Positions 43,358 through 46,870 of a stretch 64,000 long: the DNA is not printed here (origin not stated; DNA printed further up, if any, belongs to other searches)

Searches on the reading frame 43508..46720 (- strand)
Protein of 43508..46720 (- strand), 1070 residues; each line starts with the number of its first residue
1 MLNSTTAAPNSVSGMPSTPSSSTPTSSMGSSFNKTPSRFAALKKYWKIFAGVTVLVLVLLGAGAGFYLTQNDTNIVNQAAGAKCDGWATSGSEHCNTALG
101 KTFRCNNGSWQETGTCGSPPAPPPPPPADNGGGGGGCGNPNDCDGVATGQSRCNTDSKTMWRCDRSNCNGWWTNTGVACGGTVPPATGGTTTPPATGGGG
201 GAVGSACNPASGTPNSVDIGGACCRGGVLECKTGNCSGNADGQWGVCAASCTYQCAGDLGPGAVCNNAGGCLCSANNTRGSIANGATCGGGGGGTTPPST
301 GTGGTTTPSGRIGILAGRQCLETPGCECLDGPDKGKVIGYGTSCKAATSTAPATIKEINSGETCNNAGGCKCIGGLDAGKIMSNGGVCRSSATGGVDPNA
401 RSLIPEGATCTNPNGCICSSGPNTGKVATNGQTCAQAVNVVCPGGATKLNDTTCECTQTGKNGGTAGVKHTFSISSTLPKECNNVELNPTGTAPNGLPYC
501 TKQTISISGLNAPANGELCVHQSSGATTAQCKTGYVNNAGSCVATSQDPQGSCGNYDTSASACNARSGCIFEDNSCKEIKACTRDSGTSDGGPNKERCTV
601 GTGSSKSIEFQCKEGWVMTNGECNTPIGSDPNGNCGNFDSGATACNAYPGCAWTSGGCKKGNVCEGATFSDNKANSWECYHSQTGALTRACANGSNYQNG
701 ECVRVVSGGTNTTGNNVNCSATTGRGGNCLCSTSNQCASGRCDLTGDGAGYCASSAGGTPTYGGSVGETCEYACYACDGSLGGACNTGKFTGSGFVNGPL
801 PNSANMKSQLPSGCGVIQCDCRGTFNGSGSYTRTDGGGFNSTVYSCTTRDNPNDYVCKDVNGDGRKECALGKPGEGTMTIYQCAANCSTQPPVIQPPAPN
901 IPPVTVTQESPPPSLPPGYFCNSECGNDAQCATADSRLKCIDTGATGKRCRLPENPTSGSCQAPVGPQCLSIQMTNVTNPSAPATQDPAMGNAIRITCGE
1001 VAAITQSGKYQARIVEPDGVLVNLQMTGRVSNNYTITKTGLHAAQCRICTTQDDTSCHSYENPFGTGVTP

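Call 7: search_protein_families(library=pfam, proteins=[window:43508-46720:-], max_evalue=0.001)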
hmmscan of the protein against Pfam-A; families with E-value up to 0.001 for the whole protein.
window:43508-46720:- (1070 aa): 0 families

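Call 52: search_protein_families(library=pfam, proteins=[window:43508-46720:-], max_evalue=0.1)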
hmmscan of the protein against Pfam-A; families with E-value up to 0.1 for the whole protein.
window:43508-46720:- (1070 aa): 1 family
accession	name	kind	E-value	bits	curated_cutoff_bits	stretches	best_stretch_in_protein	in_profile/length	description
PF12622.12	NpwBP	-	0.0072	17.2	25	1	486-504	10-28/44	mRNA biogenesis factor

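Call 73: search_protein_families(library=ncbifam, proteins=[window:43508-46720:-], max_evalue=0.01)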
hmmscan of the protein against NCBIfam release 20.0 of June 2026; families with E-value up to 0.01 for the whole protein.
window:43508-46720:- (1070 aa): 0 families
